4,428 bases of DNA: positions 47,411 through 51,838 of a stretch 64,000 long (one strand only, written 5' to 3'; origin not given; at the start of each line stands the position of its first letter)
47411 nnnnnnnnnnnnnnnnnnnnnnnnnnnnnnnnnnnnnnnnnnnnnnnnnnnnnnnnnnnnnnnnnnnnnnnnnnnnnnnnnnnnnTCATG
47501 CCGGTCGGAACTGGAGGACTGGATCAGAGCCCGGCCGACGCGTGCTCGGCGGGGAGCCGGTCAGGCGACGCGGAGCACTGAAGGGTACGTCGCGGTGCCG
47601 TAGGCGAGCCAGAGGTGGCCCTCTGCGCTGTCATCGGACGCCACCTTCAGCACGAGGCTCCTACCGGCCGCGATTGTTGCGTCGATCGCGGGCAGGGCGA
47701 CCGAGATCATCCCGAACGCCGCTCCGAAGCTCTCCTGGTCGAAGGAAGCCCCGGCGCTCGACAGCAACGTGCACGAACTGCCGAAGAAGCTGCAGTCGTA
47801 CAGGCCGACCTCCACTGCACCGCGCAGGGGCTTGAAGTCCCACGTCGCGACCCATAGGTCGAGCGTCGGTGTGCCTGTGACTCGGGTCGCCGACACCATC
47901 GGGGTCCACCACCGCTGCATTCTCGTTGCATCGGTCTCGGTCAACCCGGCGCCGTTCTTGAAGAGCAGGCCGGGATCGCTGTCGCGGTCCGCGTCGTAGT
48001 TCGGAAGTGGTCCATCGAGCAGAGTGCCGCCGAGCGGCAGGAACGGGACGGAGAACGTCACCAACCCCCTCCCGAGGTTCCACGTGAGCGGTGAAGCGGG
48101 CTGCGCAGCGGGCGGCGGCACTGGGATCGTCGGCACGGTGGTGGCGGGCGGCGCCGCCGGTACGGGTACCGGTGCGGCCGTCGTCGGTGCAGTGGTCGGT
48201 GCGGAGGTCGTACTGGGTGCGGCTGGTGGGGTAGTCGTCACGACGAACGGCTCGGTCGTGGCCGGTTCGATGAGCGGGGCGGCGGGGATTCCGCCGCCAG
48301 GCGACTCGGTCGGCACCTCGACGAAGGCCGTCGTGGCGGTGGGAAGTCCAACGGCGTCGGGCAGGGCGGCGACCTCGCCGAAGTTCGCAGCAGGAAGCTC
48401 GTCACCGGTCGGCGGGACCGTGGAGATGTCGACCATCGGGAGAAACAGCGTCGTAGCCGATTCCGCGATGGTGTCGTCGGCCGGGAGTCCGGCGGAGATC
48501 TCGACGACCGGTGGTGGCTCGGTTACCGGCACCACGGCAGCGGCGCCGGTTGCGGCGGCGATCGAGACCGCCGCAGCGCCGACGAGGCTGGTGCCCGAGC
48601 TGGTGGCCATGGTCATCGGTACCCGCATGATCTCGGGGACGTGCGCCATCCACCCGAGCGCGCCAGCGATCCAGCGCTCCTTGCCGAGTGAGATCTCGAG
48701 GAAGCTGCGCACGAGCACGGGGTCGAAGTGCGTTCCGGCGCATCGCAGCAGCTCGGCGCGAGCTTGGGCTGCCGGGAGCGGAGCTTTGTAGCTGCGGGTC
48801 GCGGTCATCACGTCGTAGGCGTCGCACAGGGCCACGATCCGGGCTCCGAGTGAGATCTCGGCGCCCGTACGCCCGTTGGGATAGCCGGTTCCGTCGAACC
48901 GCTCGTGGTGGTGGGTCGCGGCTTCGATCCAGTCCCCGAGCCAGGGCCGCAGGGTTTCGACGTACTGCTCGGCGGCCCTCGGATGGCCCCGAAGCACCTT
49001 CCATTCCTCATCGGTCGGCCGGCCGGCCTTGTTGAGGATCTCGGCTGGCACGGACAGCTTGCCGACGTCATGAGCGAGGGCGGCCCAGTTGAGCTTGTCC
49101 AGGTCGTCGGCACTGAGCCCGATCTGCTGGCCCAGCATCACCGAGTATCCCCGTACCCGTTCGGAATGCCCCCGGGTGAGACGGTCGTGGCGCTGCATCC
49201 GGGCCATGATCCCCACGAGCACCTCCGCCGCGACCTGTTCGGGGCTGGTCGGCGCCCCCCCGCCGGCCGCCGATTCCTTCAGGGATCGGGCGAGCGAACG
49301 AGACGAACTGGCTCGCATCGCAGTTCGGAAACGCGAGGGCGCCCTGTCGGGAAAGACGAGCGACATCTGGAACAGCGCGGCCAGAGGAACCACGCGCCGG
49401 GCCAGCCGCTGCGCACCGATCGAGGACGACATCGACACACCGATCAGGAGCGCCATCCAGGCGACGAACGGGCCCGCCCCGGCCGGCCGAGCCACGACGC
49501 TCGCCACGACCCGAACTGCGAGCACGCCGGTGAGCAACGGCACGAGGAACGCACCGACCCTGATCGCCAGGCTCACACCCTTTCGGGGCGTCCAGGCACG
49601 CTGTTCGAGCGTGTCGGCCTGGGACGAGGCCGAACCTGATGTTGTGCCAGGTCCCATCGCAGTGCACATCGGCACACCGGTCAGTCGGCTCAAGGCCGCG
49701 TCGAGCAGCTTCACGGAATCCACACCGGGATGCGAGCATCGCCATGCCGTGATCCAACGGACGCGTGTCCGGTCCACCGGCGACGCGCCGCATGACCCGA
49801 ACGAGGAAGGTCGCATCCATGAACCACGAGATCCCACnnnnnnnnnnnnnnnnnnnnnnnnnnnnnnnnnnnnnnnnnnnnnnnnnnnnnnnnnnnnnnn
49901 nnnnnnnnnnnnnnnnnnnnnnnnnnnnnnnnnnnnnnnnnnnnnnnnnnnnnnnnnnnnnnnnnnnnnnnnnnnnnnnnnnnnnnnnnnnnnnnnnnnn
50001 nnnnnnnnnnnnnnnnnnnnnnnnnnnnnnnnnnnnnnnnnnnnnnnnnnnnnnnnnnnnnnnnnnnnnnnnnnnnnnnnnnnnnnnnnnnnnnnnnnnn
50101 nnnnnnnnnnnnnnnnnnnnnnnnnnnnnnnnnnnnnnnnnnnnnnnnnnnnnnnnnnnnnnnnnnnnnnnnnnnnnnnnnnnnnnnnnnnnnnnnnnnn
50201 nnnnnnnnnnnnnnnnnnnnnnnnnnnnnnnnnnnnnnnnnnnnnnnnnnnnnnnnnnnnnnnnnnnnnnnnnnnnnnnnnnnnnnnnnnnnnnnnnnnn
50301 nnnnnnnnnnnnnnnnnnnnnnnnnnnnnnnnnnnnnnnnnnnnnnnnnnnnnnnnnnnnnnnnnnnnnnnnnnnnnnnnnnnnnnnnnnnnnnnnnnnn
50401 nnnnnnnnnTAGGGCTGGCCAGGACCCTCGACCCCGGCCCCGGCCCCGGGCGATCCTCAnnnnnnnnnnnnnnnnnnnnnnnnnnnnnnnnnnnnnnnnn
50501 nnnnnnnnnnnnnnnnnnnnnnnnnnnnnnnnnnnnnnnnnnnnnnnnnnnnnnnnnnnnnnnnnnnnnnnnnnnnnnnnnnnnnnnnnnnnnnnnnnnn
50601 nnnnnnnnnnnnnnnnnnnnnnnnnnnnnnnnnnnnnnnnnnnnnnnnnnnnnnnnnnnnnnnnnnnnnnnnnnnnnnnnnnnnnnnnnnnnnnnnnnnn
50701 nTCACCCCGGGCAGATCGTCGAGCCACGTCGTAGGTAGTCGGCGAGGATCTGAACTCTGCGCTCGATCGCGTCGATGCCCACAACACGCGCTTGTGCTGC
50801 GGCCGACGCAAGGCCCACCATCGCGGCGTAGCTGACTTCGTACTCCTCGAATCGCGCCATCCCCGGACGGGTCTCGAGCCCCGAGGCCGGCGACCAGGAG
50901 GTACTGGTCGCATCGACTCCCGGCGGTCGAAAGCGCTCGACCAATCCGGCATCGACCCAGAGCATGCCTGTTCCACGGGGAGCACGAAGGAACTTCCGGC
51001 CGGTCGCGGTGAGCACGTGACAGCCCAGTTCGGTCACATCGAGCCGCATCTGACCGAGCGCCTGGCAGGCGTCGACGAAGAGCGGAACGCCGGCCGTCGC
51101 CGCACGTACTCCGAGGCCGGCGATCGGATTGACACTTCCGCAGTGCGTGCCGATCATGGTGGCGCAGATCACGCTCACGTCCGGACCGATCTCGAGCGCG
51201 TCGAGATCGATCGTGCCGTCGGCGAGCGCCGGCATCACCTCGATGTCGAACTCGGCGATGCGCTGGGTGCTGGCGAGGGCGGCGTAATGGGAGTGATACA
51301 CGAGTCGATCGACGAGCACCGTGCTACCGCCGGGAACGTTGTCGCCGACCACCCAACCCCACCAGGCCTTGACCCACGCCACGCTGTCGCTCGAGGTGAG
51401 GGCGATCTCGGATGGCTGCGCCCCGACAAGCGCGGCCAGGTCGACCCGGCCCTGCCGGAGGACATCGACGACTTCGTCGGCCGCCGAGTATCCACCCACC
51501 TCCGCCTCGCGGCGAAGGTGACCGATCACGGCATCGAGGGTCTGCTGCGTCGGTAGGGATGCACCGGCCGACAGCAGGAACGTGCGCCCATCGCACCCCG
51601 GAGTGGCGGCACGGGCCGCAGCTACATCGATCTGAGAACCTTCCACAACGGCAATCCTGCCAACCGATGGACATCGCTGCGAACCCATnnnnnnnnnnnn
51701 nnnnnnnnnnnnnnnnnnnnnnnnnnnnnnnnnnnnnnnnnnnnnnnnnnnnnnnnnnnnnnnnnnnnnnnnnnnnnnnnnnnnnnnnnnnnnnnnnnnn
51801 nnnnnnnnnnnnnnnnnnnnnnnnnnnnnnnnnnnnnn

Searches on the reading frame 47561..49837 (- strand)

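Call 7: search_protein_families(library=pfam, proteins=[window:47561-49837:-])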
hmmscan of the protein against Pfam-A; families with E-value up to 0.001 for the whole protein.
window:47561-49837:- (758 aa): 2 families
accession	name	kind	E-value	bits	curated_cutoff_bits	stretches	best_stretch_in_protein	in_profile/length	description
PF13487.12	HD_5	-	1.8e-34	119.3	27.2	1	217-374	10-169/170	HD domain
PF01966.28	HD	-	1.8e-15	57.7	22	1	223-344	3-116/116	HD domain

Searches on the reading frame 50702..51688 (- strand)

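Call 57: search_protein_families(library=pfam, proteins=[window:50702-51688:-])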
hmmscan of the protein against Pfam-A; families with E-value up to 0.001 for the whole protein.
window:50702-51688:- (328 aa): 1 family
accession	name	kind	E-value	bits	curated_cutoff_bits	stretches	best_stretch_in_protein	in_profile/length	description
PF00266.25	Aminotran_5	-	3.6e-27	95.7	21.5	1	37-320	2-288/371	Aminotransferase class-V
